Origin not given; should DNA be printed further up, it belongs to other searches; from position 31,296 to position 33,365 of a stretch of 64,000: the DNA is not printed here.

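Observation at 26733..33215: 2160-aa secreted PKD/LamG protein with a DMFase-beta-like N-terminal domain, encoded inside the glycan-assembly operon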

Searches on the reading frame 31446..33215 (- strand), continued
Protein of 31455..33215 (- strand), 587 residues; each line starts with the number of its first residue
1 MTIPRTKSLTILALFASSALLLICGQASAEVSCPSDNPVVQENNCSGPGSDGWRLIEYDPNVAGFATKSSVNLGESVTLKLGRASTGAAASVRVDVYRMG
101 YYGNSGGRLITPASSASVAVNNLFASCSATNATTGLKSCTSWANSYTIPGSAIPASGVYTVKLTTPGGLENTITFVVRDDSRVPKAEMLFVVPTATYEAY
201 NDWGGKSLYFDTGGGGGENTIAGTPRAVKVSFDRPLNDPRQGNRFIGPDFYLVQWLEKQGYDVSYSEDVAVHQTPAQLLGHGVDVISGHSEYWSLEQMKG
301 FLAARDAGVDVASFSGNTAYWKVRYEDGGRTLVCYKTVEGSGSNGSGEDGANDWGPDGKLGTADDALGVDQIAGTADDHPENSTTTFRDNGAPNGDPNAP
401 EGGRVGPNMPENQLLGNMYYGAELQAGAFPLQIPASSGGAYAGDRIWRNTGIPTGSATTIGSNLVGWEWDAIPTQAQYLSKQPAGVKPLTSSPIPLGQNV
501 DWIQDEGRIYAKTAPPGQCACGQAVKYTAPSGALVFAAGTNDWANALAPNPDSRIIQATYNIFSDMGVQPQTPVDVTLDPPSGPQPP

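Call 23: find_encoding_contigs(protein=P0001, flank=10000, max_places=3)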
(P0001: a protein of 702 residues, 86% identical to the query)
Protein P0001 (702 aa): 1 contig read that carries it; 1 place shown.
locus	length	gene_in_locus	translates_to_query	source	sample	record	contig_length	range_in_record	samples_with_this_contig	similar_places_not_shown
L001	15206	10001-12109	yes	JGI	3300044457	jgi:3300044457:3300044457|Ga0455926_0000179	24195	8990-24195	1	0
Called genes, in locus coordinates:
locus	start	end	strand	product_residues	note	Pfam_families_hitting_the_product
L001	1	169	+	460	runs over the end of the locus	PF02878:PGM_PMM_I, PF02879:PGM_PMM_II, PF02880:PGM_PMM_III, PF00408:PGM_PMM_IV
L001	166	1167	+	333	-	PF00753:Lactamase_B, PF12706:Lactamase_B_2 (weak)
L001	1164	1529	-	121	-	PF02537:CRCB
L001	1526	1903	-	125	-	PF02537:CRCB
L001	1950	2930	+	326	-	PF01513:NAD_kinase (weak), PF00781:DAGK_cat, PF19279:YegS_C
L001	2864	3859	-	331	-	PF00535:Glycos_transf_2, PF13641:Glyco_tranf_2_3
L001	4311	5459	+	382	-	PF25084:LbH_EIF2B (weak), PF00132:Hexapep (weak), PF14602:Hexapep_2 (faint), PF25087:GMPPB_C (faint), PF00132:Hexapep (weak)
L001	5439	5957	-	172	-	PF25084:LbH_EIF2B (weak), PF25087:GMPPB_C (weak), PF14602:Hexapep_2 (faint), PF00132:Hexapep (weak)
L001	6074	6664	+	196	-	PF00196:GerE, PF04545:Sigma70_r4 (weak), PF08281:Sigma70_r4_2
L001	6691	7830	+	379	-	PF00155:Aminotran_1_2 (weak), PF00266:Aminotran_5 (weak), PF01041:DegT_DnrJ_EryC1, PF01212:Beta_elim_lyase (weak), PF01053:Cys_Met_Meta_PP (weak)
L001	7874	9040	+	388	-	PF13439:Glyco_transf_4, PF13579:Glyco_trans_4_4, PF20706:GT4-conflict, PF00534:Glycos_transf_1, PF13692:Glyco_trans_1_4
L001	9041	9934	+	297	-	PF00535:Glycos_transf_2, PF13641:Glyco_tranf_2_3 (weak)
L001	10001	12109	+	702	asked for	PF20254:DMFA2_C, PF00801:PKD, PF18911:PKD_4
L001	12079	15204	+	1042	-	?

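Call 24: find_encoding_contigs(protein=P0007, flank=10000, max_places=3)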
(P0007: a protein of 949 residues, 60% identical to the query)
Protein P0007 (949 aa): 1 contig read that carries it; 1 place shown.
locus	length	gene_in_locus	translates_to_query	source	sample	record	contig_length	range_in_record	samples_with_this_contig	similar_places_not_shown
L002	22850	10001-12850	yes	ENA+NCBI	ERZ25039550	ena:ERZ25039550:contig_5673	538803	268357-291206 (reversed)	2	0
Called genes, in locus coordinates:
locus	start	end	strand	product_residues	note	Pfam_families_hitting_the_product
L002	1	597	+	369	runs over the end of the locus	PF00106:adh_short (weak), PF01073:3Beta_HSD, PF01370:Epimerase, PF02719:Polysacc_synt_2 (weak), PF13460:NAD_binding_10, PF16363:GDP_Man_Dehyd, PF01370:Epimerase, PF16363:GDP_Man_Dehyd, +1 more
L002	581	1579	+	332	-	PF13641:Glyco_tranf_2_3, PF00535:Glycos_transf_2, PF13632:Glyco_trans_2_3 (weak)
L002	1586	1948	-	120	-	PF00733:Asn_synthase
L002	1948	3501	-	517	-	PF00733:Asn_synthase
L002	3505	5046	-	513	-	PF01943:Polysacc_synt, PF13440:Polysacc_synt_3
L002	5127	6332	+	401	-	PF13439:Glyco_transf_4, PF13692:Glyco_trans_1_4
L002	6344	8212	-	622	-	-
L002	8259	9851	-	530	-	PF22842:Pel9A-like_beta_helix (weak)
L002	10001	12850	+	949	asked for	PF20254:DMFA2_C, PF00801:PKD, PF18911:PKD_4, PF22352:K319L-like_PKD (weak), PF00801:PKD (weak), PF18911:PKD_4, PF22352:K319L-like_PKD (weak), PF13385:Laminin_G_3 (weak)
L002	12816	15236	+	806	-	PF00801:PKD, PF18911:PKD_4, PF00801:PKD (weak), PF18911:PKD_4, PF22352:K319L-like_PKD (weak), PF13385:Laminin_G_3, PF18911:PKD_4, PF13385:Laminin_G_3, +3 more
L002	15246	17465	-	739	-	PF13229:Beta_helix (faint), PF22842:Pel9A-like_beta_helix (weak)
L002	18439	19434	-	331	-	-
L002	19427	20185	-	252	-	PF07690:MFS_1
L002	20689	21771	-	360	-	-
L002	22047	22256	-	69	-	-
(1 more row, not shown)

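Call 25: find_encoding_contigs(protein=P0013, flank=10000, max_places=2)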
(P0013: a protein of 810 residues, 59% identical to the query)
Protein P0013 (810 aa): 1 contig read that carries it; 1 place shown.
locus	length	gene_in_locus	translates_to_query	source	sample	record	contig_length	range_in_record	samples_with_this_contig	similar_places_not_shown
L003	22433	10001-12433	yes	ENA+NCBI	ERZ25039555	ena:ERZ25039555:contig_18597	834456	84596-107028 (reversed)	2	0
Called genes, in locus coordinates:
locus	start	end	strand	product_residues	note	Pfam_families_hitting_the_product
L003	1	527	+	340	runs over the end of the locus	PF00296:Bac_luciferase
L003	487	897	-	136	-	-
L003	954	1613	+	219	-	PF00989:PAS (weak), PF13426:PAS_9 (weak), PF00196:GerE, PF08281:Sigma70_r4_2, PF13384:HTH_23 (weak)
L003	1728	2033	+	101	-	PF00196:GerE, PF04545:Sigma70_r4 (weak), PF08281:Sigma70_r4_2, PF13384:HTH_23 (weak)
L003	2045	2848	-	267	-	PF01381:HTH_3, PF13560:HTH_31, PF17765:MLTR_LBD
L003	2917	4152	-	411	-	PF22042:EF-G_D2, PF03144:GTP_EFTU_D2, PF00679:EFG_C, PF21018:BipA_C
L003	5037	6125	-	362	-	-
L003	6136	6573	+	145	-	-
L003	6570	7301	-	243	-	PF07687:M20_dimer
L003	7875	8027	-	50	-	-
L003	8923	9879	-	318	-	PF11617:Cu-binding_MopE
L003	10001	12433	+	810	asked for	PF20254:DMFA2_C, PF00801:PKD, PF18911:PKD_4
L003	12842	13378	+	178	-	PF19459:DUF5996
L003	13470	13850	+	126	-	PF01842:ACT, PF13291:ACT_4 (faint), PF22190:TTHA0829-like_ACT (faint), PF22629:ACT_AHAS_ss (faint), PF01842:ACT (weak)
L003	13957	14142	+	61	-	-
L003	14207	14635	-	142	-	PF00190:Cupin_1, PF02311:AraC_binding, PF07883:Cupin_2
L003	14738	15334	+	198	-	PF00440:TetR_N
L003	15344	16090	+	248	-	PF05050:Methyltransf_21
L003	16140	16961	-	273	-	PF12637:TSCPD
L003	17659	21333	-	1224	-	PF00317:Ribonuc_red_lgN (faint), PF08471:Ribonuc_red_2_N, PF14890:Intein_splicing (weak), PF14528:LAGLIDADG_3, PF02867:Ribonuc_red_lgC, PF14890:Intein_splicing (weak), PF14528:LAGLIDADG_3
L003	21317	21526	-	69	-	-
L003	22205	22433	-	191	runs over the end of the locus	PF07883:Cupin_2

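Call 26: find_encoding_contigs(protein=P0025, flank=10000, max_places=2)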
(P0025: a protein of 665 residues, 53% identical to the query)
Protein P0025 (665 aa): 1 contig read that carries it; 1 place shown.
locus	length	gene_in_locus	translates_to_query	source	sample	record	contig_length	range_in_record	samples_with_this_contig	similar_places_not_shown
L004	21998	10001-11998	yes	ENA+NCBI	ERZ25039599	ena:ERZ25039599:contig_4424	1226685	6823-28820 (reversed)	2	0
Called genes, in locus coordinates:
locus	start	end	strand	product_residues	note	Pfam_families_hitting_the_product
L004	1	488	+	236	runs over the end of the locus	PF00196:GerE, PF04545:Sigma70_r4 (weak), PF08281:Sigma70_r4_2 (weak)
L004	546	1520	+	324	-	PF00266:Aminotran_5 (weak), PF01041:DegT_DnrJ_EryC1, PF01053:Cys_Met_Meta_PP (weak), PF01212:Beta_elim_lyase (weak)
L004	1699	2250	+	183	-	PF13439:Glyco_transf_4, PF13579:Glyco_trans_4_4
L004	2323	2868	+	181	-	PF00534:Glycos_transf_1, PF13692:Glyco_trans_1_4, PF20706:GT4-conflict (weak)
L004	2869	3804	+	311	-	PF00535:Glycos_transf_2, PF13641:Glyco_tranf_2_3 (weak)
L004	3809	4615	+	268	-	-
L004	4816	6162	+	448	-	PF04932:Wzy_C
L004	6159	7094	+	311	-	PF13489:Methyltransf_23, PF01209:Ubie_methyltran (weak), PF05175:MTS (weak), PF07021:MetW, PF08241:Methyltransf_11, PF08242:Methyltransf_12, PF13649:Methyltransf_25, PF13847:Methyltransf_31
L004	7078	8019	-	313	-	PF13440:Polysacc_synt_3, PF01943:Polysacc_synt (weak)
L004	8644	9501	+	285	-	-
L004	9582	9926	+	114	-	-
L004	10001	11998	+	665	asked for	PF20254:DMFA2_C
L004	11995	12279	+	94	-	-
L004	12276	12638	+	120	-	-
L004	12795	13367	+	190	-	PF13385:Laminin_G_3 (weak), PF18911:PKD_4, PF00801:PKD, PF22352:K319L-like_PKD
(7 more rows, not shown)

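Call 27: find_encoding_contigs(protein=P0099, flank=10000, max_places=2)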
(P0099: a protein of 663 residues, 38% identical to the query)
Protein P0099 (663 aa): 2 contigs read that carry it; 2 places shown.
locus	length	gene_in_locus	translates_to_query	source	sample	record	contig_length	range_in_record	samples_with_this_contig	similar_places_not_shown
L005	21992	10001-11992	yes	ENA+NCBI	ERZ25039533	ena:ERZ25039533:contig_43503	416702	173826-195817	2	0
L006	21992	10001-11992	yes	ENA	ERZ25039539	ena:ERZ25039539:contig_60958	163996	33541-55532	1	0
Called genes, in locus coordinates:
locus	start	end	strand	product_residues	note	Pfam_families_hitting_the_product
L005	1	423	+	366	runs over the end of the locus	PF00534:Glycos_transf_1, PF13692:Glyco_trans_1_4, PF13524:Glyco_trans_1_2 (weak)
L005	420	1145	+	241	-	-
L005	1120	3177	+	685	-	PF04932:Wzy_C, PF13428:TPR_14 (weak)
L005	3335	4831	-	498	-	PF13231:PMT_2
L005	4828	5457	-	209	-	PF13489:Methyltransf_23, PF01209:Ubie_methyltran (faint), PF08241:Methyltransf_11, PF08242:Methyltransf_12, PF13649:Methyltransf_25, PF13847:Methyltransf_31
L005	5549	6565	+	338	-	PF13439:Glyco_transf_4, PF13692:Glyco_trans_1_4, PF00534:Glycos_transf_1, PF13524:Glyco_trans_1_2, PF20706:GT4-conflict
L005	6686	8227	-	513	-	PF13727:CoA_binding_3, PF02397:Bac_transf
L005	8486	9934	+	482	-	PF01943:Polysacc_synt, PF13440:Polysacc_synt_3, PF03023:MurJ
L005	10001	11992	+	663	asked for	PF20254:DMFA2_C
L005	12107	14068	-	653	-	-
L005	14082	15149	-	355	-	-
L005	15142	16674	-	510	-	PF03023:MurJ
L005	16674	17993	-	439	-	PF00070:Pyr_redox (faint), PF00890:FAD_binding_2 (faint), PF01266:DAO (weak), PF07992:Pyr_redox_2 (faint), PF13450:NAD_binding_8, PF01593:Amino_oxidase, PF01266:DAO (weak)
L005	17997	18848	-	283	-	PF13489:Methyltransf_23, PF13847:Methyltransf_31, PF08241:Methyltransf_11, PF08242:Methyltransf_12, PF13649:Methyltransf_25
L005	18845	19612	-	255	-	PF00535:Glycos_transf_2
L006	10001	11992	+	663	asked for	PF20254:DMFA2_C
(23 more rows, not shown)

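Call 28: find_encoding_contigs(protein=P0120, flank=10000, max_places=2)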
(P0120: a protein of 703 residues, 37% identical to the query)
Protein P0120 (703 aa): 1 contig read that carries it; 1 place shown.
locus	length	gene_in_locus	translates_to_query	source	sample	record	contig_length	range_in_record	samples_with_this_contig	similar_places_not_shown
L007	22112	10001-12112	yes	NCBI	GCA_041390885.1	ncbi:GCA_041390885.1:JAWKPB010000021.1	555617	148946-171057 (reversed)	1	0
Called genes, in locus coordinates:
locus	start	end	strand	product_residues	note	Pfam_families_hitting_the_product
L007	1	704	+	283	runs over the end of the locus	PF03096:Ndr (weak), PF00561:Abhydrolase_1, PF12146:Hydrolase_4 (faint), PF12697:Abhydrolase_6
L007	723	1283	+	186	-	PF05685:Uma2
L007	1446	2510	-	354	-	PF02350:Epimerase_2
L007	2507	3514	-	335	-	PF01408:GFO_IDH_MocA, PF02894:GFO_IDH_MocA_C, PF22725:GFO_IDH_MocA_C3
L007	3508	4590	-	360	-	PF00155:Aminotran_1_2 (weak), PF01041:DegT_DnrJ_EryC1, PF00266:Aminotran_5 (faint), PF01053:Cys_Met_Meta_PP (weak), PF01212:Beta_elim_lyase (faint)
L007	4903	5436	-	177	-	PF25084:LbH_EIF2B, PF25087:GMPPB_C (faint), PF00132:Hexapep, PF14602:Hexapep_2 (faint), PF00132:Hexapep (weak)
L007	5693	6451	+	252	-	PF00535:Glycos_transf_2, PF13641:Glyco_tranf_2_3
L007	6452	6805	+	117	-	PF00892:EamA (faint)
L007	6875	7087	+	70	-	PF07992:Pyr_redox_2, PF00070:Pyr_redox, PF01266:DAO, PF12831:FAD_oxidored (weak), PF13450:NAD_binding_8, PF01593:Amino_oxidase (weak)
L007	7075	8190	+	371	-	PF01593:Amino_oxidase, PF01266:DAO (weak)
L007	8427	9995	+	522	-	PF13231:PMT_2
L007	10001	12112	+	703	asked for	PF20254:DMFA2_C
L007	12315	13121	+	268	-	-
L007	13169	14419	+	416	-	PF06224:AlkZ-like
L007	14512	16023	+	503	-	PF04151:PPC (faint)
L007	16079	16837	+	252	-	PF01048:PNP_UDP_1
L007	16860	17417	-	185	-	PF00376:MerR, PF13411:MerR_1, PF06445:GyrI-like (weak)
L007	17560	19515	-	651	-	PF06480:FtsH_ext, PF06068:TIP49 (faint), PF00004:AAA, PF17862:AAA_lid_3, PF01434:Peptidase_M41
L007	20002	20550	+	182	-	PF00498:FHA, PF16697:Yop-YscD_cpl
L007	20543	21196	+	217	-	PF04542:Sigma70_r2, PF08281:Sigma70_r4_2 (faint)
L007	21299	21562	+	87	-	-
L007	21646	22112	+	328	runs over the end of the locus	PF00890:FAD_binding_2 (faint), PF01134:GIDA (faint), PF01266:DAO (faint), PF03486:HI0933_like (faint), PF07992:Pyr_redox_2, PF13450:NAD_binding_8 (faint), PF13738:Pyr_redox_3, PF00070:Pyr_redox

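Call 41: predict_structure(alignment_id=A2)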
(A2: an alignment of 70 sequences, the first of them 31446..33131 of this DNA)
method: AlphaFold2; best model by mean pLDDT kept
length: 562 residues; sequences in the alignment: 70
mean_pLDDT: 93.9   pTM: 0.94
mean pLDDT of the five models: 93.9, 92.9, 92.8, 92.5, 91.9
residues with pLDDT >= 90: 481; 70-90: 61; 50-70: 19; < 50: 1
segments of 3 or more residues with pLDDT < 50: none
pLDDT, mean of each block of 10 residues (from residue 1): 84 95 96 97 98 98 98 97 98 98 95 98 98 98 98 96 97 92 69 92 95 84 97 98 98 96 97 98 97 97 96 73 92 96 97 97 94 96 98 75 96 97 98 90 96 98 87 88 91 96 98 95 97 98 97 86 54
secondary structure, 60 per line:
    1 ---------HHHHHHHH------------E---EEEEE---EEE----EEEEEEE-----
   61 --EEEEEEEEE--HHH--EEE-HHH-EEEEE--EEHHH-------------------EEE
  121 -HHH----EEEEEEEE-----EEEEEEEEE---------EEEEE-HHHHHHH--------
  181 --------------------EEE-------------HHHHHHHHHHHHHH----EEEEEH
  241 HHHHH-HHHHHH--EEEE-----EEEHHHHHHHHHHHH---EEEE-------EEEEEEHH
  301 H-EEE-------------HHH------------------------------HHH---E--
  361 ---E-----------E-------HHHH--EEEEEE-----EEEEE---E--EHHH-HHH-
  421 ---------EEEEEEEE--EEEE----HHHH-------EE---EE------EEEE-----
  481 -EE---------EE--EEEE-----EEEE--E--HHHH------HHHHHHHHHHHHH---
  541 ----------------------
elements in order: H10-17 E34-38 E42-44 E49-55 E63-71 E79-81 E87-91 E118-120 E129-136 E142-150 E160-164 H166-172 E201-203 H217-230 E235-239 H240-245 H247-252 E255-258 E264-266 H267-278 E282-285 E293-298 E303-305 H384-387 E390-395 E401-405 E430-437 E440-443 H448-451 E472-475 E497-500 E506-509 H515-518 H525-537
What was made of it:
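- A high-confidence model (pLDDT 93.9, pTM 0.94; call 41) matches only N-acetyl-(R)-beta-Phe acylase (E 6e-20) and the DMFase large subunit (E 5e-17 to 5e-19).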

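Call 43: fold_search(model_id=the predicted structure, library=pdb)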
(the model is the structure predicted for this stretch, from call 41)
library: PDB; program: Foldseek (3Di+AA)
matches with E <= 10: 1787; with E <= 0.001: 18
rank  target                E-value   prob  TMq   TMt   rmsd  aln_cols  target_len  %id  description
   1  8i5a_B                6.2e-20  1.00  0.53  0.41   5.5       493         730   17  N-acetyl-(R)-beta-phenylalanine acylase, 2.75 angstrom resolution (released 2023-03-15)
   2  8i5a_A                2.2e-19  1.00  0.53  0.41   5.9       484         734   17  N-acetyl-(R)-beta-phenylalanine acylase, 2.75 angstrom resolution (released 2023-03-15)
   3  8huy_A                3.2e-19  1.00  0.54  0.42   5.6       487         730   16  N-acetyl-(R)-beta-phenylalanine acylase (released 2023-03-15)
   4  8i59_A                4.3e-19  1.00  0.52  0.41   6.1       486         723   17  N-acetyl-(R)-beta-phenylalanine acylase, selenomethionyl derivative (released 2023-03-15)
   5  8i59_B                4.5e-19  1.00  0.53  0.42   5.8       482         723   18  N-acetyl-(R)-beta-phenylalanine acylase, selenomethionyl derivative (released 2023-03-15)
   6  6lvd_A                4.8e-19  1.00  0.54  0.42   5.1       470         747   16  Structure of Dimethylformamidase, tetramer, Y440A mutant (released 2020-06-03)
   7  8huy_B                6.7e-19  1.00  0.54  0.42   5.6       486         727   16  N-acetyl-(R)-beta-phenylalanine acylase (released 2023-03-15)
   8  6lve_A                9.7e-18  1.00  0.55  0.42   5.7       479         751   16  Structure of Dimethylformamidase, tetramer, E521A mutant (released 2020-06-03)
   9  6lvb_A                4.8e-17  1.00  0.56  0.42   5.4       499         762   15  Structure of Dimethylformamidase, tetramer (released 2020-06-03)
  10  9jz1_B                6.2e-05  0.99  0.18  0.32  11.4       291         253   13  Crystal structure of Nir2 C-terminal domain in complex with phosphate (released 2025-10-15)
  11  9csd_A                9.8e-05  0.99  0.30  0.24  14.1       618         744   10  The Ectodomains of SPRING and S1P with the inhibitor PF-429242 (released 2025-04-23)
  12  2p9r_B                2.3e-04  1.00  0.13  0.59   8.0       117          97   14  Human alpha2-macroglogulin is composed of multiple domains, as predicted by homology with complement component C3 (released 2007-08-21)
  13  8uw8_A                2.7e-04  0.97  0.28  0.22  15.4       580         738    9  Site-one protease and SPRING (released 2024-07-10)
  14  4x6c_E                7.1e-04  0.99  0.13  0.31  10.6       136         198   16  CD1a ternary complex with lysophosphatidylcholine and BK6 TCR (released 2015-01-28)
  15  6xo1_A                7.6e-04  0.97  0.11  0.41  10.7       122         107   14  Crystal structure of N97A mutant of human CEACAM1 (released 2021-03-24)
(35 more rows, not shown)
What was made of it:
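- The next hits are mostly isolated Ig domains (call 43).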
